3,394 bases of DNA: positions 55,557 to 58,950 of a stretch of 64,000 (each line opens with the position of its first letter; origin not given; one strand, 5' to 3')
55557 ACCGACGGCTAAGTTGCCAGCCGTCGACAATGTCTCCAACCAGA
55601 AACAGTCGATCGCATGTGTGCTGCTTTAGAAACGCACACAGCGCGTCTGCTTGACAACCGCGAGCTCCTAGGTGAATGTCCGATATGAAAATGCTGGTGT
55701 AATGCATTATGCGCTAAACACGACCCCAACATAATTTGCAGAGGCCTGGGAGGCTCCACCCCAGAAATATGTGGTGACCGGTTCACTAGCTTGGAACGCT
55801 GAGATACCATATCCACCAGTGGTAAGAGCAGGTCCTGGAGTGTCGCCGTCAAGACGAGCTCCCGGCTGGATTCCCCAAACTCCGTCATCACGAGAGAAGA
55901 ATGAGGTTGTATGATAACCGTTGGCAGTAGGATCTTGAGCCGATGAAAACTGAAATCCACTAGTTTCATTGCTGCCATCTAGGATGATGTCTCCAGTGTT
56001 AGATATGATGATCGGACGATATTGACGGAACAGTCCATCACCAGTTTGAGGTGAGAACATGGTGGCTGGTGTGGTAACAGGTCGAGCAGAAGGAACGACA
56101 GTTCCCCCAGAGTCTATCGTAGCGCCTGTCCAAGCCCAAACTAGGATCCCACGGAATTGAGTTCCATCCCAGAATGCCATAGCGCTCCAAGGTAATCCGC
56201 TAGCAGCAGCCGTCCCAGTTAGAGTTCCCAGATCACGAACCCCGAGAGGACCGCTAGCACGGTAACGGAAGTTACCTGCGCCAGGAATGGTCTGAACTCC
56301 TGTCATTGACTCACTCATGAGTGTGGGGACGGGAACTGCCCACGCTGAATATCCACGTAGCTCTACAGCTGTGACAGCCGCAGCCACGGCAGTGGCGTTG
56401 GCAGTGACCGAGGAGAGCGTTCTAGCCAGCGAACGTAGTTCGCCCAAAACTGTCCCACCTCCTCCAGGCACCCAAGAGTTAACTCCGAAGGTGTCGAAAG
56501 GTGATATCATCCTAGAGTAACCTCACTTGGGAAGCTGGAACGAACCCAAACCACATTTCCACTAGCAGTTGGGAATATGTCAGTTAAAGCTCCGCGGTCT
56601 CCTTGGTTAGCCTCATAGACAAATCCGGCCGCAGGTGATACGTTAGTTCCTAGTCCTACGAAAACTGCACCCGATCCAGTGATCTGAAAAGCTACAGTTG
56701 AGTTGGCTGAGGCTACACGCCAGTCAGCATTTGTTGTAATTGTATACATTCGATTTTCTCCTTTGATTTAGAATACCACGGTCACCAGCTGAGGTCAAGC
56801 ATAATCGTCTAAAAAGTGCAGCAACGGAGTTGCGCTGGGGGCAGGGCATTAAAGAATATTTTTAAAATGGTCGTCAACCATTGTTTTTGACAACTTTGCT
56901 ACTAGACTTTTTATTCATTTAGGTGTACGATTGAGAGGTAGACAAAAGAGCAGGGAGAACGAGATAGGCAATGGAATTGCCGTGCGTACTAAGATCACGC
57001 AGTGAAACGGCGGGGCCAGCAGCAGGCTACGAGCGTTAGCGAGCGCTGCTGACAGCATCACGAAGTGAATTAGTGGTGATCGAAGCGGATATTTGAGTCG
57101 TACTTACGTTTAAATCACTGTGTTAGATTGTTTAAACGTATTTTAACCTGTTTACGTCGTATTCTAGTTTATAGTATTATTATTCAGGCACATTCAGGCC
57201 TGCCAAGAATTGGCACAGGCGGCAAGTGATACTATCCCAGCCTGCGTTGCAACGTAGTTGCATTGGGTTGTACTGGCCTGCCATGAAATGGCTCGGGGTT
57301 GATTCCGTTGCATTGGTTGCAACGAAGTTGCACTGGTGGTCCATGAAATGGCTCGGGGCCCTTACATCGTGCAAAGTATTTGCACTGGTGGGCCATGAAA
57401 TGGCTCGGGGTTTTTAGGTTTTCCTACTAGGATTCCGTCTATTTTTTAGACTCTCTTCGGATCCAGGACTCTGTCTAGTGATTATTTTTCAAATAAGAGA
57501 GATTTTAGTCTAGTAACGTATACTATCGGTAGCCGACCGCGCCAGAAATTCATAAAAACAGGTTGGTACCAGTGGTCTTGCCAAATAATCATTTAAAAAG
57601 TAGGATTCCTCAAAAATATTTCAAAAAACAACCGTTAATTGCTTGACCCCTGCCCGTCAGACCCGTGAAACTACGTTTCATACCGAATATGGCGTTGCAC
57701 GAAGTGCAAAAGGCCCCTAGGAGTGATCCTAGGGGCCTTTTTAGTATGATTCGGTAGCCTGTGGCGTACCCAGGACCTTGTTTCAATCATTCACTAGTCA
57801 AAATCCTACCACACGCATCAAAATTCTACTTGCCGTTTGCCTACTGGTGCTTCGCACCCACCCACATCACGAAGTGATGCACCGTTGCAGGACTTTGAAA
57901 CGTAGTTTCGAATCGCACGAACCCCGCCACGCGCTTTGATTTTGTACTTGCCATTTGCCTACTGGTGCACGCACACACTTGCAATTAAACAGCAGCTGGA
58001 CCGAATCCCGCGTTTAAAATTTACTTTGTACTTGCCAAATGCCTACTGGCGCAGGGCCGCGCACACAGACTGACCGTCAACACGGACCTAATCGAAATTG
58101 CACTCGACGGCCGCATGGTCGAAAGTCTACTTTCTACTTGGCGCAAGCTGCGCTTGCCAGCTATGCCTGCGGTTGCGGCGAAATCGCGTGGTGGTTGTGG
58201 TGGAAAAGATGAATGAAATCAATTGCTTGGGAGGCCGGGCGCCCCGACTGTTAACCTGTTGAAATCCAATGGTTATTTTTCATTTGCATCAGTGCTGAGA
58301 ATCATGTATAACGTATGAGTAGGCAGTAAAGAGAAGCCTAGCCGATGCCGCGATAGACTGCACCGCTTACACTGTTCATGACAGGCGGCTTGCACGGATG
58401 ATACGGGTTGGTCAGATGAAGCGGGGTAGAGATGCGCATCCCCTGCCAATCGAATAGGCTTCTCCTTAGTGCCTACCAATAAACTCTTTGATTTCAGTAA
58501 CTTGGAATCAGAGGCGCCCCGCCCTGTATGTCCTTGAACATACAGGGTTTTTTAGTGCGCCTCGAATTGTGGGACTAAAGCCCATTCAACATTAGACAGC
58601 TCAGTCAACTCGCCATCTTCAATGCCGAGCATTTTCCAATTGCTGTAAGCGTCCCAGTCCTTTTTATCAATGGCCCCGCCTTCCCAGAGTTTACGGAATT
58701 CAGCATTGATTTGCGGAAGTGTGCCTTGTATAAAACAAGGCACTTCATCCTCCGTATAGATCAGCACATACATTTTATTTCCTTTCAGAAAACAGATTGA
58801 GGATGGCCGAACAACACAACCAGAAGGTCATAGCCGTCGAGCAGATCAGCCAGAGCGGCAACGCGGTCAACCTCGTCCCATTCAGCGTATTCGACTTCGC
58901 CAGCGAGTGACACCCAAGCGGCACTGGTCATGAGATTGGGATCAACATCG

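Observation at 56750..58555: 1.8-kb ORF-free control region with five TTGCA-N3-TGCAA-type palindromes, 60-bp tandem repeats, iteron-like repeats and two strong terminators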

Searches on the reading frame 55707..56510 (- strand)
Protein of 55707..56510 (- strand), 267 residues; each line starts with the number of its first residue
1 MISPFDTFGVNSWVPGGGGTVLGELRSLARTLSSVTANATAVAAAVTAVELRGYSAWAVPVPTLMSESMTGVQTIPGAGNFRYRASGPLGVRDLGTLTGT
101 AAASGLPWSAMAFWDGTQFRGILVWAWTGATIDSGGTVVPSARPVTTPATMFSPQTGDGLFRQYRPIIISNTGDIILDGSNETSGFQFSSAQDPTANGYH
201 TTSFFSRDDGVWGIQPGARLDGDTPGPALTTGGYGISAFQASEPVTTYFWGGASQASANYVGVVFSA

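Call 11: find_related_loci(query=window:55707-56510:-, collection=viral_contigs, flank=10000)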
Query window:55707-56510:- (267 aa) in viral_contigs; peptide patterns used: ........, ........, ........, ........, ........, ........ (x = any residue, [..] = any of these).
3 stretches matched a pattern; 1 encode a relative of the query (tblastn E <= 1e-3); 1 distinct loci.
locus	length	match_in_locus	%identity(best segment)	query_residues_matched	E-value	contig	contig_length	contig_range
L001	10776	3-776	86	10-267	2e-138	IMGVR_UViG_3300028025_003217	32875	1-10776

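Call 17: search_protein_families(library=pfam, proteins=[window:55707-56510:-])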
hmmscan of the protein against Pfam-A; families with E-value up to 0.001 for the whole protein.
window:55707-56510:- (267 aa): 0 families

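Call 63: search_dna_similar(query=window:55707-56510:-, collection=phages, mode=protein, max_rows=12, max_evalue=0.01)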
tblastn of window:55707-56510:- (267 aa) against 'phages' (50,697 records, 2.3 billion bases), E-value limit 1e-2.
No match.

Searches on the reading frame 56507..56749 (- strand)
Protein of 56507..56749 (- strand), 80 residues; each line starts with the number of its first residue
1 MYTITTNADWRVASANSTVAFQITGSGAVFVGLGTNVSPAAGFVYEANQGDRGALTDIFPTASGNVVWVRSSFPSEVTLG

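Call 17: search_protein_families(library=pfam, proteins=[window:56507-56749:-])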
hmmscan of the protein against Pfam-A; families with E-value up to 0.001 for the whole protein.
window:56507-56749:- (80 aa): 0 families

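Call 25: find_related_loci(query=window:56507-56749:-, collection=viral_contigs, flank=10000)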
Query window:56507-56749:- (80 aa) in viral_contigs; peptide patterns used: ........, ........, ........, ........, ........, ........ (x = any residue, [..] = any of these).
9 stretches matched a pattern; 1 encode a relative of the query (tblastn E <= 1e-3); 1 distinct loci.
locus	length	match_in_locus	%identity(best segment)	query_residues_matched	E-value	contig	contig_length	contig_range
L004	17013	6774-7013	90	1-80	2e-47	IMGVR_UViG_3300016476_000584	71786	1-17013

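Call 28: find_homologous_proteins(query=window:56507-56749:-)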
Query window:56507-56749:- (80 aa): 14 proteins with E <= 0.001 among 14 candidates.
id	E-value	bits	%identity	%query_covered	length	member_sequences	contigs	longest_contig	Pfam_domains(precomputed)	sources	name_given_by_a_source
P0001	3.2e-41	156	90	100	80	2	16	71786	-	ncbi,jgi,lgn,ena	jgi:hypothetical protein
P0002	2.6e-39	150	90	100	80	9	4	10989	-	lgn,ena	-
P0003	8.3e-37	142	84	100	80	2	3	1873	-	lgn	-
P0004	8.1e-32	126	75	100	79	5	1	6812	-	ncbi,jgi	jgi:hypothetical protein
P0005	1.3e-28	116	68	100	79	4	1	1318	-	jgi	jgi:hypothetical protein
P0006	2.7e-27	112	64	100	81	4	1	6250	-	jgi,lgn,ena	jgi:hypothetical protein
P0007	3.8e-27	111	66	100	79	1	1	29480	-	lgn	-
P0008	4.9e-27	111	64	100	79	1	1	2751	-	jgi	-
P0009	7.7e-27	110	64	100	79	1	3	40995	-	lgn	-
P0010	2.1e-26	109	62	100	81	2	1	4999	-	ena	-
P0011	3.6e-26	108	66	100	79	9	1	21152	-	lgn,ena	-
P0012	5.4e-26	108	65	100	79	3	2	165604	-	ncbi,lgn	-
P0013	5.6e-26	108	66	100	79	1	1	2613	-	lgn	-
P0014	3.0e-25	105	63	99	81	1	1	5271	-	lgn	-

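Call 29: find_encoding_contigs(protein=P0012, flank=6000, max_places=2)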
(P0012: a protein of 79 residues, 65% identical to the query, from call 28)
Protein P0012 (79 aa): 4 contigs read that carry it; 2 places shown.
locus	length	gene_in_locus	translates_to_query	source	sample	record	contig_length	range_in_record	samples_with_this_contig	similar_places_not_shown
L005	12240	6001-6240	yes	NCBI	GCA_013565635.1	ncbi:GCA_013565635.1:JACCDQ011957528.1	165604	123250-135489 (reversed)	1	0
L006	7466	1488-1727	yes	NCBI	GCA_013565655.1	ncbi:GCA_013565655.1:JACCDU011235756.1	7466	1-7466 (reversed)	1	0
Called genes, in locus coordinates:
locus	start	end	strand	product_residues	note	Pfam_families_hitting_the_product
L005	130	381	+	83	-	-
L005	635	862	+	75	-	-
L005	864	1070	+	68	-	-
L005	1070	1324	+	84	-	-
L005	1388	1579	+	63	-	-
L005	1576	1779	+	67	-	-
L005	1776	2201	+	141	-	PF25682:Phage_VG64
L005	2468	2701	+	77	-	-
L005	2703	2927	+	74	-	-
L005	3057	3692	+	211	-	-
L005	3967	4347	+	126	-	-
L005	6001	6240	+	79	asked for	-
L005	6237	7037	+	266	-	-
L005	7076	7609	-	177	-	-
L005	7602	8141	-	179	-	PF21448:DNMK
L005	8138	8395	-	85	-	PF20594:DUF6794 (weak)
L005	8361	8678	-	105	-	-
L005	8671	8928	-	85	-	-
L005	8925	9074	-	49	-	-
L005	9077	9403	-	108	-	-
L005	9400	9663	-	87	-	-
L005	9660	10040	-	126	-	-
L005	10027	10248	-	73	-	-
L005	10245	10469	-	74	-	-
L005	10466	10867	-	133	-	-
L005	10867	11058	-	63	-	-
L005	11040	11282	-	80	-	-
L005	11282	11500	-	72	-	-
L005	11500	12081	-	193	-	-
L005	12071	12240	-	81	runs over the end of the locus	-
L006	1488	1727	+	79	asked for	-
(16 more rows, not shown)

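Call 30: find_encoding_contigs(protein=P0009, flank=6000, max_places=3)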
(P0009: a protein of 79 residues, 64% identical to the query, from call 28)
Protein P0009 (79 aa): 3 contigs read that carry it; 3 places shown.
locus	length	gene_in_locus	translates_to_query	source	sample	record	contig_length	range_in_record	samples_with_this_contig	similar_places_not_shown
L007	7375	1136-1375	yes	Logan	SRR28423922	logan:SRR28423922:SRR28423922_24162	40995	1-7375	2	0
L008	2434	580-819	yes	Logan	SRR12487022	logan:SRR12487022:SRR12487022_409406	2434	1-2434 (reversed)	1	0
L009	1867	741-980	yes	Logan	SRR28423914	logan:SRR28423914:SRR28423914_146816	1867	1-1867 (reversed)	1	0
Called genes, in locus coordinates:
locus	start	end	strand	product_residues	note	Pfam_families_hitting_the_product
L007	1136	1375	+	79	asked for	-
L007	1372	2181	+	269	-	-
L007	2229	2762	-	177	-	-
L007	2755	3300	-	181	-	PF21448:DNMK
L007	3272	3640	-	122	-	-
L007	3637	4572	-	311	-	PF13392:HNH_3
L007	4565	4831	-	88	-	-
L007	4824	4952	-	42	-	-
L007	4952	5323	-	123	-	-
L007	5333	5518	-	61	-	-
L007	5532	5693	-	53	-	-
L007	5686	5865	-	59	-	-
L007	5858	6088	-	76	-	-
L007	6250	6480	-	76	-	-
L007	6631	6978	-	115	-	-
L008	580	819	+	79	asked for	-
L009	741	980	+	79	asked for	-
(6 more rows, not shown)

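Call 31: find_encoding_contigs(protein=P0007, flank=6000, max_places=2)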
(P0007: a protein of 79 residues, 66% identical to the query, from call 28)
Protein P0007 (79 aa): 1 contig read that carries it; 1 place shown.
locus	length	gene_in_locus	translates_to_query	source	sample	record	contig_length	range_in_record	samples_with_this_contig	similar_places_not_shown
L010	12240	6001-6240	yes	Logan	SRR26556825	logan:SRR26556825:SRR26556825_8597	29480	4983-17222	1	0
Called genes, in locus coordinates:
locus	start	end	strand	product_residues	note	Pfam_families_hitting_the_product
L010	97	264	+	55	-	-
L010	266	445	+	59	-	-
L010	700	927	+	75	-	-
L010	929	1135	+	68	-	-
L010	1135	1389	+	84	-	-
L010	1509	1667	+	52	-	-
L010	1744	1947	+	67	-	-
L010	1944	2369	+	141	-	PF25682:Phage_VG64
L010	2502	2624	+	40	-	-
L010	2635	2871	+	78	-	-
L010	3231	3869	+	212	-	-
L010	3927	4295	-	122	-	-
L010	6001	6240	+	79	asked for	-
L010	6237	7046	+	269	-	-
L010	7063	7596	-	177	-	-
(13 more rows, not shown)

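Call 32: find_encoding_contigs(protein=P0011, flank=6000, max_places=2)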
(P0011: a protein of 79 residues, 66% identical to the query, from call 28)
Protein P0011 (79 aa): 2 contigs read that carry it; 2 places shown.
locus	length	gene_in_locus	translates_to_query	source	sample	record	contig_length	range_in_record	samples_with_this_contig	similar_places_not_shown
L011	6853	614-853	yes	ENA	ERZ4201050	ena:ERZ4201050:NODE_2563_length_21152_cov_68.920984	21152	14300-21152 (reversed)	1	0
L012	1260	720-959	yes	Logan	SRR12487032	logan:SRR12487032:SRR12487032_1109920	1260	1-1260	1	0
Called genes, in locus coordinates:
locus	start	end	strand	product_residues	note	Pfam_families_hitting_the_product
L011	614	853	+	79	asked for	-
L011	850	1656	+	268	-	-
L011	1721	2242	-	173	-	-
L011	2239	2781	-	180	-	PF21448:DNMK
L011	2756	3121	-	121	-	-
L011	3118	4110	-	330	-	PF13392:HNH_3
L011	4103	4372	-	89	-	-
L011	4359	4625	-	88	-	-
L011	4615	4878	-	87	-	-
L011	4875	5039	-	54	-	-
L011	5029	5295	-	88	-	-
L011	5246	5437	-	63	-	-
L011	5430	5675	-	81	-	-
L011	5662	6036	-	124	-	-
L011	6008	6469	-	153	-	PF01844:HNH, PF14279:HNH_5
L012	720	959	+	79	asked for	-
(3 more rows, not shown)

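Call 33: find_encoding_contigs(protein=P0002, flank=6000, max_places=4)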
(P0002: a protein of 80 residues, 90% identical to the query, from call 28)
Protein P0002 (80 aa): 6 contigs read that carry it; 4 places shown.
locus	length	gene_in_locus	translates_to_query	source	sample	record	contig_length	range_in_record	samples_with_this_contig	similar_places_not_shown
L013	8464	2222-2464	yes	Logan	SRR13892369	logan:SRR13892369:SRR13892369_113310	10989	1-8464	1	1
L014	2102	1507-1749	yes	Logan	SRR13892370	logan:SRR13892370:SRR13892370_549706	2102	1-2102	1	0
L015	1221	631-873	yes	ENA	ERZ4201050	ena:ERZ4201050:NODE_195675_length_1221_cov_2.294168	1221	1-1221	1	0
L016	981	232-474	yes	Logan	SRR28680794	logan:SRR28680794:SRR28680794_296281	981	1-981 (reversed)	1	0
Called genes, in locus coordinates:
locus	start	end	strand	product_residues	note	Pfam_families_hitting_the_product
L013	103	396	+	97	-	-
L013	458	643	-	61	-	-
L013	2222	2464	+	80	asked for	-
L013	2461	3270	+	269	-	-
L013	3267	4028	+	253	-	PF00149:Metallophos, PF12850:Metallophos_2 (faint)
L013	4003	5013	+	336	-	PF13439:Glyco_transf_4, PF13579:Glyco_trans_4_4, PF00534:Glycos_transf_1, PF13692:Glyco_trans_1_4, PF20706:GT4-conflict (weak)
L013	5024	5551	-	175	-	-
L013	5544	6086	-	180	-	PF21448:DNMK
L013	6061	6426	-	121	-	-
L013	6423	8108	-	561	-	-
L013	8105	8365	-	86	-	-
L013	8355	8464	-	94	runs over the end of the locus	-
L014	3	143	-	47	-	?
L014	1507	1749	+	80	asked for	-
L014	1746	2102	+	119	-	?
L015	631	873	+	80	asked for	-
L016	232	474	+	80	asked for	-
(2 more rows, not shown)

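Call 34: find_encoding_contigs(protein=P0004, flank=6000, max_places=2)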
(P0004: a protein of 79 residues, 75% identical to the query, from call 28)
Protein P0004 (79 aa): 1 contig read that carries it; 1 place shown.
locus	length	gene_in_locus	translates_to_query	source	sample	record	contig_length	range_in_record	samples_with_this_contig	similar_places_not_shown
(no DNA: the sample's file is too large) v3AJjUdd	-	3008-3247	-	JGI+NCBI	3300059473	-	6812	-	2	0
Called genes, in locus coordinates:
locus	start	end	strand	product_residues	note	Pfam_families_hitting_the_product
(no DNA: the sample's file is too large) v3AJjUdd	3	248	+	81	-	?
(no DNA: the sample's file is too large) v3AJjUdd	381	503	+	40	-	-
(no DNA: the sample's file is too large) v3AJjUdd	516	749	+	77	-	-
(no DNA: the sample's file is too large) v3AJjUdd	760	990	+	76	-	-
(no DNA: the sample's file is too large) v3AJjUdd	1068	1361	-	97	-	-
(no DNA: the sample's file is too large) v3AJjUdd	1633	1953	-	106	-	-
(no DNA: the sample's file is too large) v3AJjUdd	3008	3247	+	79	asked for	-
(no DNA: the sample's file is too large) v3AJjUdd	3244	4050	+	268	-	-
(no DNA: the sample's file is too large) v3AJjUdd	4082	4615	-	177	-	-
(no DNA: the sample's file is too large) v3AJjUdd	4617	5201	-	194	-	PF21448:DNMK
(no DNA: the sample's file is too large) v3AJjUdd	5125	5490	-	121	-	-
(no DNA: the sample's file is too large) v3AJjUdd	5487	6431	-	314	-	PF13392:HNH_3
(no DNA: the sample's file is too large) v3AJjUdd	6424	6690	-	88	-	PF20594:DUF6794 (weak)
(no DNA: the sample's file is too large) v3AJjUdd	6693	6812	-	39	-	?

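Call 35: find_encoding_contigs(protein=P0006, flank=6000, max_places=2)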
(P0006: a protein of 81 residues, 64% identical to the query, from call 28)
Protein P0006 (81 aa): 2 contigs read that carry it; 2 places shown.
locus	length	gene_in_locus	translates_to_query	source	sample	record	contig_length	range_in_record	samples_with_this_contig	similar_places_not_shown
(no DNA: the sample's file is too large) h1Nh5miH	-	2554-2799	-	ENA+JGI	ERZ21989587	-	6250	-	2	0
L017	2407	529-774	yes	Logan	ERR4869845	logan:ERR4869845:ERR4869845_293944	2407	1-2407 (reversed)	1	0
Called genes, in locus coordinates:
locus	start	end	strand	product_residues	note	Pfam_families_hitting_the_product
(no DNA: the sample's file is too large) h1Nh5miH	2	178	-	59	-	?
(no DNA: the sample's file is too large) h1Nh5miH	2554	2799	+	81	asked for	-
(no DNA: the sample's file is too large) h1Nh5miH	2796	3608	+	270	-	-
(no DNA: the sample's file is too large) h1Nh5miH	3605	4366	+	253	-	PF00149:Metallophos, PF12850:Metallophos_2 (faint)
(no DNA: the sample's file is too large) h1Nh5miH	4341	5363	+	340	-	PF13439:Glyco_transf_4, PF13579:Glyco_trans_4_4, PF00534:Glycos_transf_1, PF13692:Glyco_trans_1_4, PF20706:GT4-conflict (weak)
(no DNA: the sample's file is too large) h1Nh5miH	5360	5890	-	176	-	-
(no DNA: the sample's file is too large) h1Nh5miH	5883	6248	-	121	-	?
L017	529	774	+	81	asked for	-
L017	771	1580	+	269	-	-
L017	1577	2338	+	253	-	PF00149:Metallophos, PF12850:Metallophos_2 (faint)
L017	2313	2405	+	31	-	?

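Call 36: find_encoding_contigs(protein=P0001, flank=6000, max_places=6)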
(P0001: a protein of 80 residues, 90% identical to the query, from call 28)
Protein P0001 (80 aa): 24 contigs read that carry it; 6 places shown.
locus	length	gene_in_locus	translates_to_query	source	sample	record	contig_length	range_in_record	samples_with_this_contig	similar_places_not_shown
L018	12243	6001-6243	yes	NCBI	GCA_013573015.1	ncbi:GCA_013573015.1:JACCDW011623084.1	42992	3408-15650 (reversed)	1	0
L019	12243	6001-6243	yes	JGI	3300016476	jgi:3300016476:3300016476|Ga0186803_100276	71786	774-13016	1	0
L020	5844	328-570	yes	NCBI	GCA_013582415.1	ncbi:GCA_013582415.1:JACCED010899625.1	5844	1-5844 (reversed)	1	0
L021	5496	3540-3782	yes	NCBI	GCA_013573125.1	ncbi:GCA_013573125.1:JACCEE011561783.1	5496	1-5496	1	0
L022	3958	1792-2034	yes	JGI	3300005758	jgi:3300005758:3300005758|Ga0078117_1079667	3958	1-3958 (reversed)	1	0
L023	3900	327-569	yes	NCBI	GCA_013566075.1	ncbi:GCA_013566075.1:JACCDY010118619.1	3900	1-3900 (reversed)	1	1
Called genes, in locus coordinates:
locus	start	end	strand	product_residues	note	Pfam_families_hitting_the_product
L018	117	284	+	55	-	-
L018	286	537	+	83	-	-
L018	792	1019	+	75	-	-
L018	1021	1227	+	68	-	-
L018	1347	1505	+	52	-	-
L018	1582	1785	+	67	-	-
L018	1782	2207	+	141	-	PF25682:Phage_VG64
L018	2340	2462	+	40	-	-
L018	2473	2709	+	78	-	-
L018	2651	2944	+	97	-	-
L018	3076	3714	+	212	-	-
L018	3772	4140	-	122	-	-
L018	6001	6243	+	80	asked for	-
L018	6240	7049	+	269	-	-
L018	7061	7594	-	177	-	-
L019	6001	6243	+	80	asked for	-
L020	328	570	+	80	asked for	-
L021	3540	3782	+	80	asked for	-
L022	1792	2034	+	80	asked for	-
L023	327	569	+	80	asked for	-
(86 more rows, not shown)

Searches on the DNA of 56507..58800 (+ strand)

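Call 6: search_dna_similar(query=window:56700-58600:+, collection=phages, mode=near, max_rows=30)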
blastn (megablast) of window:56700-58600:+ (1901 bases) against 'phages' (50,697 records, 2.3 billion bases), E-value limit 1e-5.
No match.

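Call 7: search_rna_families(source=window, start=56600, end=58800, threshold=evalue, max_evalue=10, show_alignments=3)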
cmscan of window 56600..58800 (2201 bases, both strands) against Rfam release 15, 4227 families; matches with E-value up to 10: 8.
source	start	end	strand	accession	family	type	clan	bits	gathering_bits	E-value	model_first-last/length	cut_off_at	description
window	57701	57813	-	RF04312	trpB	Cis-reg;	-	24.1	59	1.9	1-107/107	no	trpB ncRNA motif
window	57677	57748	+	RF04312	trpB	Cis-reg;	-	21.8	59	5.2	1-107/107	no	trpB ncRNA motif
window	57241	57339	+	RF04043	mir-2062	Gene; miRNA;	-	21.5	90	0.25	1-72/72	no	mir-2062 microRNA precursor family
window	57758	57913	-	RF02121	FTX_3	Gene; lncRNA;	-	18.3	55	5.7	1-147/147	no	FTX transcript, XIST regulator conserved region 3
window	57703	57741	+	RF02438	SpF51_sRNA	Gene; sRNA;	-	16.8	50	9.8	1-45/45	no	Streptococcus sRNA SpF51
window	57711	57828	-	RF02236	asX2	Gene; sRNA;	-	15.9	70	6.6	1-87/87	no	Xanthomonas sRNA asX2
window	57842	57860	-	RF01382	HIV-1_SL4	Cis-reg;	-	15.5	31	9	1-20/20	no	HIV-1 stem-loop 4 packaging signal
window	57704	57744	+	RF03828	MIR831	Gene; miRNA;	-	15.4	100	7.9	1-181/181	no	MIR831 microRNA precursor family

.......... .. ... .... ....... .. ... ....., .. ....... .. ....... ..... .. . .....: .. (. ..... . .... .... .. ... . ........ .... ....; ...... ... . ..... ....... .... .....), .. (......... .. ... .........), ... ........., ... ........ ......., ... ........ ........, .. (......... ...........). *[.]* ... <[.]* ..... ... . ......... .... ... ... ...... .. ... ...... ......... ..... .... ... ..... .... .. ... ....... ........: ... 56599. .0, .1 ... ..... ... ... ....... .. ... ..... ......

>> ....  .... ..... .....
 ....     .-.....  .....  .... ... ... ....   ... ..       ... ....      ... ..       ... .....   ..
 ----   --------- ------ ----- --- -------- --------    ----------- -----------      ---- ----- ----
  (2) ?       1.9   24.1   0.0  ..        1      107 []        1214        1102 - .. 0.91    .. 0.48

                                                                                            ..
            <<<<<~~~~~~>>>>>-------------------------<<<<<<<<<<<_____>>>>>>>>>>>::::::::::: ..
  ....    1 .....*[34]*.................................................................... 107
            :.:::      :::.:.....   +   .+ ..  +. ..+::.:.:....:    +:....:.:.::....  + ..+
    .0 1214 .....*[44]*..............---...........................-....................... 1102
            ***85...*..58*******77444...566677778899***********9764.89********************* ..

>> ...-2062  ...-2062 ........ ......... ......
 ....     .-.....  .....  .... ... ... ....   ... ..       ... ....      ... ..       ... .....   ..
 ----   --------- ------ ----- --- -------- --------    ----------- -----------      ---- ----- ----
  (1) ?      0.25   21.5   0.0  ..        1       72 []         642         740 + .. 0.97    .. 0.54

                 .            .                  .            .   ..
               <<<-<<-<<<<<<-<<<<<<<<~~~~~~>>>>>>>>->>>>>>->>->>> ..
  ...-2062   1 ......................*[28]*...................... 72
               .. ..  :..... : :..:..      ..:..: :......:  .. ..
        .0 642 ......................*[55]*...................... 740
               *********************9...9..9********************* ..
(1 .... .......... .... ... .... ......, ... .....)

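Call 10: search_dna_similar(query=window:56700-58600:+, collection=phages, mode=distant, max_rows=20)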
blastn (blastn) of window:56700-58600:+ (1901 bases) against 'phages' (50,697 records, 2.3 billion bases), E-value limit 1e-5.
No match.

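Call 67: search_rna_families(sources=[L005, L010, L013, L019, L021], threshold=evalue, max_evalue=1, show_alignments=2)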
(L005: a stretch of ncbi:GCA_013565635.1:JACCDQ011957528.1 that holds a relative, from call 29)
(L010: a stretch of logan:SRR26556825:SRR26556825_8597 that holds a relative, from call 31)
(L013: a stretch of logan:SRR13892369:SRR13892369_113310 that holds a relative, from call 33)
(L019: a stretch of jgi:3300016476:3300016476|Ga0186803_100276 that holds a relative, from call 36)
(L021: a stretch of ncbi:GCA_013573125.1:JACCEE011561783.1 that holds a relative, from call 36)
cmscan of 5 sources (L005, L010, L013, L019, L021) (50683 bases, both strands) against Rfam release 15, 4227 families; matches with E-value up to 1: 0.
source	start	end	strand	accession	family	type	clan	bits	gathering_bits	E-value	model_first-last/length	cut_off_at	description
